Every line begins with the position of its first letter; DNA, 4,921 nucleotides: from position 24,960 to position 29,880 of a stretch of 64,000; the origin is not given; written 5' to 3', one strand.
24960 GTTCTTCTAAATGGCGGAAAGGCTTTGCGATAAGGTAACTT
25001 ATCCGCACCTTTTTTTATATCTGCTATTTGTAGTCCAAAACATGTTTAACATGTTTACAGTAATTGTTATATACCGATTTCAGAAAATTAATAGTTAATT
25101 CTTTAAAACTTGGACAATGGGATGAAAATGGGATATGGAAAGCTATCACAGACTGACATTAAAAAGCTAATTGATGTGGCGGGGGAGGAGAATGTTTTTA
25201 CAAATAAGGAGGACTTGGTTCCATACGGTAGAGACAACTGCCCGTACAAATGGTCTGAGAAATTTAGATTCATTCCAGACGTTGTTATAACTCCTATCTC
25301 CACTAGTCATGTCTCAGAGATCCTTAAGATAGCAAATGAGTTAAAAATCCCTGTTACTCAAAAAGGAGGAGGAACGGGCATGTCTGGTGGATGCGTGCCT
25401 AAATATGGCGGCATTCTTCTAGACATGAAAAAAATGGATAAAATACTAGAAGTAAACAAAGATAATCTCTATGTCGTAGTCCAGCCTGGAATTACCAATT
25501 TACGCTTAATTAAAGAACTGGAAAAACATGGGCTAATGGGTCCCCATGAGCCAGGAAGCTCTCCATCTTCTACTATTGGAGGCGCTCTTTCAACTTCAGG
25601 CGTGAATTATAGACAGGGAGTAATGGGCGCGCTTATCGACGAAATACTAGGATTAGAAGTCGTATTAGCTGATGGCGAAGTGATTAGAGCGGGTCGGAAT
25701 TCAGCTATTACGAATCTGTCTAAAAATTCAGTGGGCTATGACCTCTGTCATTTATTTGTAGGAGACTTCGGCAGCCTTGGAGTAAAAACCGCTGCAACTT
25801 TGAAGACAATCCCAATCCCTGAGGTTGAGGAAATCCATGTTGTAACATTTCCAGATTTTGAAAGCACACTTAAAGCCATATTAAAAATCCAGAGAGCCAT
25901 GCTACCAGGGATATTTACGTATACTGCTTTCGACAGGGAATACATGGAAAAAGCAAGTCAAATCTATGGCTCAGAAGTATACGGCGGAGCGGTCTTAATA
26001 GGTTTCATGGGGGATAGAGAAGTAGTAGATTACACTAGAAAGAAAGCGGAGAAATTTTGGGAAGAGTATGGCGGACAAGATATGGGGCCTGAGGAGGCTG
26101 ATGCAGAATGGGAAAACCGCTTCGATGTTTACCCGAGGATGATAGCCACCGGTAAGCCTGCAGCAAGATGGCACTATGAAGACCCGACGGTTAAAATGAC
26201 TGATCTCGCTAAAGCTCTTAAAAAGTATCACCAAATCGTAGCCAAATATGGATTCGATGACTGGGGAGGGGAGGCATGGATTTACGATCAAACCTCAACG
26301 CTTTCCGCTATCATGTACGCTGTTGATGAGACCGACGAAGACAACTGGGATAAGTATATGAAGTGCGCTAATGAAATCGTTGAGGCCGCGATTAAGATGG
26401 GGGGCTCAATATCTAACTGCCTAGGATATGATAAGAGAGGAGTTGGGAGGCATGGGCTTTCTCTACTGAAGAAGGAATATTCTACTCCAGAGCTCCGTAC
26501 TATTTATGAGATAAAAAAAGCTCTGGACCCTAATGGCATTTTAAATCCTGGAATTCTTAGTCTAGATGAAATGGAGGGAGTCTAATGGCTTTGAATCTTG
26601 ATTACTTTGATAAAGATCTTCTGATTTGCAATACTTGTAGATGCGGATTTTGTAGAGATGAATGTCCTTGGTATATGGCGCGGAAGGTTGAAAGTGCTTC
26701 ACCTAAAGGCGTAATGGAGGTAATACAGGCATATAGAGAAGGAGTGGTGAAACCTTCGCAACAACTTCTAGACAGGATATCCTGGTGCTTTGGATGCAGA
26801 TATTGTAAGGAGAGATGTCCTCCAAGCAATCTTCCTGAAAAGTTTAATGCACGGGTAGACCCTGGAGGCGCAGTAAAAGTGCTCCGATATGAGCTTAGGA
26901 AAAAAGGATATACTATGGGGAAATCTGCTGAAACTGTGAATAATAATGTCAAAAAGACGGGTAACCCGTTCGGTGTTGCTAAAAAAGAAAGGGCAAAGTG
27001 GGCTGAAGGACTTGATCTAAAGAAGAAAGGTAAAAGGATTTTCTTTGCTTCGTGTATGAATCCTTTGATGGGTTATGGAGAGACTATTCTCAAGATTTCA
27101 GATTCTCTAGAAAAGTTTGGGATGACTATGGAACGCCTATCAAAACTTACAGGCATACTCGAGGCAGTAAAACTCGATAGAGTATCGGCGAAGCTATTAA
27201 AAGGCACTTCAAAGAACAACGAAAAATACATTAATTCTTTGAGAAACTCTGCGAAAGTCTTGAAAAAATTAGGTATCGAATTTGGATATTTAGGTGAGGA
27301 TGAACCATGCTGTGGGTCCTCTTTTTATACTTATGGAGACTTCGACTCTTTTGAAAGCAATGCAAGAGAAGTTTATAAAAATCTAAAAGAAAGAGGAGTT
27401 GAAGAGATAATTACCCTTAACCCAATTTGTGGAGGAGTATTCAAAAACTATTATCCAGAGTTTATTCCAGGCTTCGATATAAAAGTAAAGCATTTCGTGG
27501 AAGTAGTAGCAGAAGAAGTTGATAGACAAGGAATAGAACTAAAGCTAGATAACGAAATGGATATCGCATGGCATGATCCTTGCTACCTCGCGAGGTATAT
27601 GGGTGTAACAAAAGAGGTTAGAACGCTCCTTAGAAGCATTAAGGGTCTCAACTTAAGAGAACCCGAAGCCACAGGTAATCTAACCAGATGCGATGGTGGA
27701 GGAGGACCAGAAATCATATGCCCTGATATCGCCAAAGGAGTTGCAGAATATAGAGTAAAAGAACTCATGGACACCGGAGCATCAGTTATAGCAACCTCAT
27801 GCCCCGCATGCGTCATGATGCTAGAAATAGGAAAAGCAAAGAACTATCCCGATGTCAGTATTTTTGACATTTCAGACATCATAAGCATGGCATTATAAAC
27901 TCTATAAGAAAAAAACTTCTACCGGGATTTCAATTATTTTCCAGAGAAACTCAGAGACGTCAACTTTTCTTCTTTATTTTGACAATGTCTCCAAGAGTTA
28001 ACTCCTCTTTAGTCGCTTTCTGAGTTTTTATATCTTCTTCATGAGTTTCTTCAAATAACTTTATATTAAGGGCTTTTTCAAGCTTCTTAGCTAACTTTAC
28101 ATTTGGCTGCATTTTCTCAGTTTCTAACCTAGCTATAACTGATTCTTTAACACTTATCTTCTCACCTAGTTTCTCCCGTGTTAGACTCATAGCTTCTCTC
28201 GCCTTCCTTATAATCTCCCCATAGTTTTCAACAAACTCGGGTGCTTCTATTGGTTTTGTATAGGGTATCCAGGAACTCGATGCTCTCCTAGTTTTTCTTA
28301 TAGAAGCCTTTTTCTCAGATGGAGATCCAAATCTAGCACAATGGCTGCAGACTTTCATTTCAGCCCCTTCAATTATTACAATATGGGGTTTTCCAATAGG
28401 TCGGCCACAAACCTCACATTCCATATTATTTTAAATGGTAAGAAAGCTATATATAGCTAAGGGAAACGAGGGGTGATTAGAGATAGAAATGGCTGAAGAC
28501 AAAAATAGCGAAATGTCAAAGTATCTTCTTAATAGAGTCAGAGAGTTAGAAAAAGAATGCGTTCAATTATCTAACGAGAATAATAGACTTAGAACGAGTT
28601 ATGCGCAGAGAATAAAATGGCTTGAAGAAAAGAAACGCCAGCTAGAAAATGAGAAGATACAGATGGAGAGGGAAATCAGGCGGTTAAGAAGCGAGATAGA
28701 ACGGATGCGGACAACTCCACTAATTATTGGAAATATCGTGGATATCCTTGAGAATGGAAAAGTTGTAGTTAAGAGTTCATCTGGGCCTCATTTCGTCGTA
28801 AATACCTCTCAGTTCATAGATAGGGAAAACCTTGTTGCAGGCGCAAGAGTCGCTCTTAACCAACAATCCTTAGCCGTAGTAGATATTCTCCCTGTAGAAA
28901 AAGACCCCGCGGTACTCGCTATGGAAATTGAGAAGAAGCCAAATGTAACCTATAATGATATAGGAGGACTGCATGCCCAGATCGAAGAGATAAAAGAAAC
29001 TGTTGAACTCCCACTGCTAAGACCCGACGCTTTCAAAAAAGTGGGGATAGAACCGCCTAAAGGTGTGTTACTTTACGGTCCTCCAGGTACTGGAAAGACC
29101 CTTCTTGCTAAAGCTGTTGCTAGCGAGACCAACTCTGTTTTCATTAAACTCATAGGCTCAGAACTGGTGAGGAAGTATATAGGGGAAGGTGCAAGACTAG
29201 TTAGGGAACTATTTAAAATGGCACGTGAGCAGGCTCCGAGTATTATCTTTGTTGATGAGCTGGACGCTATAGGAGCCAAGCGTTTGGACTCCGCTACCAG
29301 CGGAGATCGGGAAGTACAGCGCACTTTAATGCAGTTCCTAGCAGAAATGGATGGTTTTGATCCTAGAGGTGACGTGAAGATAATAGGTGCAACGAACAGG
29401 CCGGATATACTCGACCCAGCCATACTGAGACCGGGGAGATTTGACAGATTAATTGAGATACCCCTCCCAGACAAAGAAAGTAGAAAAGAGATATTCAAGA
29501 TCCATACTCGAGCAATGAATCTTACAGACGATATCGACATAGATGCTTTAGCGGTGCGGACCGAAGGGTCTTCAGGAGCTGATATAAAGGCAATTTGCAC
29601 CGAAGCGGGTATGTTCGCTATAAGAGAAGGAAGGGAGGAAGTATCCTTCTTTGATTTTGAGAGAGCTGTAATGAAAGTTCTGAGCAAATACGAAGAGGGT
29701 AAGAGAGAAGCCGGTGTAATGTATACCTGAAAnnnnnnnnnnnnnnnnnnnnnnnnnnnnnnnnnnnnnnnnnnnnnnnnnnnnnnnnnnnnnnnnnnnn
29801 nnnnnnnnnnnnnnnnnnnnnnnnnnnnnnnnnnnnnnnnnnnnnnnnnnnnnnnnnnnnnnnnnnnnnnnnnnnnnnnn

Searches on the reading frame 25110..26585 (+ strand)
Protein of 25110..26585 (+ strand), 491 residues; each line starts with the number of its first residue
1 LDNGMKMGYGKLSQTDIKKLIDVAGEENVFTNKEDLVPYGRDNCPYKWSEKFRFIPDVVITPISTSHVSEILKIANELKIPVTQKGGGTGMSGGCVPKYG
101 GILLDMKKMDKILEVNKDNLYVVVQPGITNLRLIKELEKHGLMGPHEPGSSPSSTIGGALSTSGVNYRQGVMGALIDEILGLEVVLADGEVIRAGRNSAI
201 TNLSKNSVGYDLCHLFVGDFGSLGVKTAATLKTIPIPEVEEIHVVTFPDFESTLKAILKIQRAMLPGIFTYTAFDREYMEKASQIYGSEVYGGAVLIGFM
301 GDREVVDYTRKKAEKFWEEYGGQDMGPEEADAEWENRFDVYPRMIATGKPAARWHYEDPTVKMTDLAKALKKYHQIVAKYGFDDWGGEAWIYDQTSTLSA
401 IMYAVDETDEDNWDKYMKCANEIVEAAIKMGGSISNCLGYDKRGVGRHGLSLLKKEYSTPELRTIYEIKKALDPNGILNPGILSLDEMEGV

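Call 34: search_protein_families(library=pfam, proteins=[window:25110-26585:+], max_evalue=0.00001)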
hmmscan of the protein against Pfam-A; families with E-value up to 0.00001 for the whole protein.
window:25110-26585:+ (491 aa): 2 families
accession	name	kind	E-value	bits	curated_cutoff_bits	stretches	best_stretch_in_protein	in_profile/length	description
PF01565.28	FAD_binding_4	-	3.7e-39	134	26.4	1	56-194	1-138/139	FAD binding domain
PF02913.24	FAD-oxidase_C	-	7.3e-22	78.7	21.2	1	236-481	1-246/248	FAD linked oxidases, C-terminal domain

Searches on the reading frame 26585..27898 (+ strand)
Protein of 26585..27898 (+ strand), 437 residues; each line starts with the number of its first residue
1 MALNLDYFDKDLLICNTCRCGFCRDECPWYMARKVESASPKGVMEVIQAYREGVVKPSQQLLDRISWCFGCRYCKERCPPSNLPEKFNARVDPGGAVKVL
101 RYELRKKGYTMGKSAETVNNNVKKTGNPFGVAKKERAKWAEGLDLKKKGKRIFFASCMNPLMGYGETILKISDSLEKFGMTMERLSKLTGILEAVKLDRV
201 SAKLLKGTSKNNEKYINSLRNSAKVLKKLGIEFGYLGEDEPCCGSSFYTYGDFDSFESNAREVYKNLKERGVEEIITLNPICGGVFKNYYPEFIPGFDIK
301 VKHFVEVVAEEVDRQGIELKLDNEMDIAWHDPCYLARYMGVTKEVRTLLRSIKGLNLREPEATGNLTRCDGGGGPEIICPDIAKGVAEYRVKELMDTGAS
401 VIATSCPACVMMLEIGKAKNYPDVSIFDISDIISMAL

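Call 34: search_protein_families(library=pfam, proteins=[window:26585-27898:+], max_evalue=0.00001)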
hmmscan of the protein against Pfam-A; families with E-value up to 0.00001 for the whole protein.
window:26585-27898:+ (437 aa): 3 families
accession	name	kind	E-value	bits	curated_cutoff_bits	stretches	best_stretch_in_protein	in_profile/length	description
PF02754.22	CCG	-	4.5e-24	84.8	20.6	2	327-413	1-84/85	Cysteine-rich domain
PF13183.11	Fer4_8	-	2e-06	28.7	27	1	19-79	7-65/68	4Fe-4S dicluster domain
PF13534.11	Fer4_17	-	3.5e-06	27.9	22.2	0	15-79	2-57/61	4Fe-4S dicluster domain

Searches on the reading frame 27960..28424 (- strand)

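Call 34: search_protein_families(library=pfam, proteins=[window:27960-28424:-], max_evalue=0.00001)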
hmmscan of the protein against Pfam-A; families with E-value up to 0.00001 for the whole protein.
window:27960-28424:- (154 aa): 1 family
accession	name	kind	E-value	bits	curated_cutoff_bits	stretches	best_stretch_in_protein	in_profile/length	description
PF01381.28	HTH_3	-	7.5e-11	42.3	23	1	72-123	1-52/55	Helix-turn-helix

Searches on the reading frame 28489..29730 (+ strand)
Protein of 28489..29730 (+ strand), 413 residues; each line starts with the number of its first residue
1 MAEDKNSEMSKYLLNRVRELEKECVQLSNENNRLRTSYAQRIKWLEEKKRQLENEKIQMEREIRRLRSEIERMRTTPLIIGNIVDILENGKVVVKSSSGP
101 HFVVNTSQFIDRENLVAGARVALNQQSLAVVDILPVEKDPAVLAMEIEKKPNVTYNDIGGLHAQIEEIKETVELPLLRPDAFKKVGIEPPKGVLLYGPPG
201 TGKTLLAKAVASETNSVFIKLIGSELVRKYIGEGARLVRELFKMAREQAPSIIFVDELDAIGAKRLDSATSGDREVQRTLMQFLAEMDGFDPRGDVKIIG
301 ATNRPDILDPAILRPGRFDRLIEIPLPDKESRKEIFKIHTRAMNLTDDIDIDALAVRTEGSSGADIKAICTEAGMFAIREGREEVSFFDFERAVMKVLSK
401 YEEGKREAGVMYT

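Call 34: search_protein_families(library=pfam, proteins=[window:28489-29730:+], max_evalue=0.00001)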
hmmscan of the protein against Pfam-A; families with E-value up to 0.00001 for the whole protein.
window:28489-29730:+ (413 aa): 5 families
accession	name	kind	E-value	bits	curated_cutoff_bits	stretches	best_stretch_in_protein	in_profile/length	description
PF00004.35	AAA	-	3.9e-44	150.7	21.2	1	193-326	1-131/131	ATPase family associated with various cellular activities (AAA)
PF17862.7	AAA_lid_3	-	4.3e-15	55.4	27.2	1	348-386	1-39/45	AAA+ lid domain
PF16450.11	Prot_ATP_ID_OB_C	-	1.3e-13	51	23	1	80-135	1-56/56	Proteasomal ATPase OB C-terminal domain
PF13191.12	AAA_16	-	3.6e-06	28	32.6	0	180-212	14-46/167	AAA ATPase domain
PF07728.20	AAA_5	-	3.7e-06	27.4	22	0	192-308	1-131/139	AAA domain (dynein-related subfamily)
